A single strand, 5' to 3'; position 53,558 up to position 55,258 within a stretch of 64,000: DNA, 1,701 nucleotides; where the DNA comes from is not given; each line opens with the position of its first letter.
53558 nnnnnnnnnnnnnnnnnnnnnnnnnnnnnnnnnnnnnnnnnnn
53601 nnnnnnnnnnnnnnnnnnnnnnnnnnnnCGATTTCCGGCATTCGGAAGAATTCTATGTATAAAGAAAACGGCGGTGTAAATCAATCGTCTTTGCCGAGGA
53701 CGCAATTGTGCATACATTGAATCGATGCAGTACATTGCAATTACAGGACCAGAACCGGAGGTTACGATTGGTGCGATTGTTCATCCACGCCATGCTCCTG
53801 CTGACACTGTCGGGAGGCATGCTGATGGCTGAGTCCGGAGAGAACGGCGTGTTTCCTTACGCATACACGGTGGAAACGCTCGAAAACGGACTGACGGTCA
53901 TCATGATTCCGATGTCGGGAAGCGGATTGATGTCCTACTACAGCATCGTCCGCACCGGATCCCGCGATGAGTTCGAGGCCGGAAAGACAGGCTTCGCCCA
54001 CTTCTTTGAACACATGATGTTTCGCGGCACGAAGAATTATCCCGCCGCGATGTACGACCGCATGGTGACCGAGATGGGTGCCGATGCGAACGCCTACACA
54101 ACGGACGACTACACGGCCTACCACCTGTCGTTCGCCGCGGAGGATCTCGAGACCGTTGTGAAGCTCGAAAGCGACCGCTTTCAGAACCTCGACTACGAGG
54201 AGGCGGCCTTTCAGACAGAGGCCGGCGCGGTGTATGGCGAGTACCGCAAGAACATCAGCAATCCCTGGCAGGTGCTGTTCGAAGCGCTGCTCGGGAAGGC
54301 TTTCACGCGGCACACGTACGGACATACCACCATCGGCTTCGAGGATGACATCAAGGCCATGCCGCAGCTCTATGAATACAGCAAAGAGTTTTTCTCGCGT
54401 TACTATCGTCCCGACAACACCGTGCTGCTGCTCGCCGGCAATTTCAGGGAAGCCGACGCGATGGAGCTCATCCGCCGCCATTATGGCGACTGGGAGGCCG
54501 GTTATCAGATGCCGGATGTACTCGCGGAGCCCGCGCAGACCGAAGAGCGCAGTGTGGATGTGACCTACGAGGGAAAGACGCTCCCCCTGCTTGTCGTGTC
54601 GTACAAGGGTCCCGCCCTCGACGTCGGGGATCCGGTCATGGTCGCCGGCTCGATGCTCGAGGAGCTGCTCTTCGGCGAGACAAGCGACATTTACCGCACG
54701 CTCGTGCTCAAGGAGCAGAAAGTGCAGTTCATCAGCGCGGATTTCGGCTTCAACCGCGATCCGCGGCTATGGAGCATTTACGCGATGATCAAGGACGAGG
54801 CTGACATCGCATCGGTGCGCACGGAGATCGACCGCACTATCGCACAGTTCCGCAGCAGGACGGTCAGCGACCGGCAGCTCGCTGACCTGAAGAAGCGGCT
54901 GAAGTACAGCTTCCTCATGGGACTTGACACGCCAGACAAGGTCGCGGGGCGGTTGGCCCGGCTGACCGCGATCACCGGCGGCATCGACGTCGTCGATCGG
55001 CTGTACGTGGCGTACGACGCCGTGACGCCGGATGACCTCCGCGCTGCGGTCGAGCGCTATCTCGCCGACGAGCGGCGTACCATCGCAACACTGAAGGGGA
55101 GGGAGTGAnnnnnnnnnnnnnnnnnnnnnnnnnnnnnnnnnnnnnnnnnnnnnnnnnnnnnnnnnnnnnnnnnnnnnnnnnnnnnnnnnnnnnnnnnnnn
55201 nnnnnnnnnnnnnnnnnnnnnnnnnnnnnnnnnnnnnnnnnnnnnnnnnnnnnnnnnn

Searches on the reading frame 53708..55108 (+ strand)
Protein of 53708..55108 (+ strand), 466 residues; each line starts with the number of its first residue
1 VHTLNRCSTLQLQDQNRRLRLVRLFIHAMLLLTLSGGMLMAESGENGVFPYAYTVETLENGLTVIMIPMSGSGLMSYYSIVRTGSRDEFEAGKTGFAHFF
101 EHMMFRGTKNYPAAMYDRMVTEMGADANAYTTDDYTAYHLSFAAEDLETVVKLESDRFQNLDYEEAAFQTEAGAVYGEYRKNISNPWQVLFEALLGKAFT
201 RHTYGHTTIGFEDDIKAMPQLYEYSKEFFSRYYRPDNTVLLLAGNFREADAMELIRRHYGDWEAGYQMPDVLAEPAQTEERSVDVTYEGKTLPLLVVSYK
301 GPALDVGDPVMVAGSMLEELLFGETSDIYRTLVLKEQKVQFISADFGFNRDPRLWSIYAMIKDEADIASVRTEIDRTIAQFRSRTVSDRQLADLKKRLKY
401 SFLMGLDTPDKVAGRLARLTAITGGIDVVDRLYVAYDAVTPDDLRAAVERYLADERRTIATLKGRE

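Call 12: search_protein_families(library=pfam, proteins=[window:53708-55108:+], max_evalue=0.00001)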
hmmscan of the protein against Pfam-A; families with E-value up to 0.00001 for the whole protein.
window:53708-55108:+ (466 aa): 2 families
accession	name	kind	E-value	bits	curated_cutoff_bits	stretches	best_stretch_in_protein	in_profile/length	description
PF00675.25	Peptidase_M16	-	3.8e-24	85.7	22.3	1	81-209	19-146/149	Insulinase (Peptidase family M16)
PF05193.26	Peptidase_M16_C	-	1.1e-20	74.7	23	1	226-398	8-181/181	Peptidase M16 inactive domain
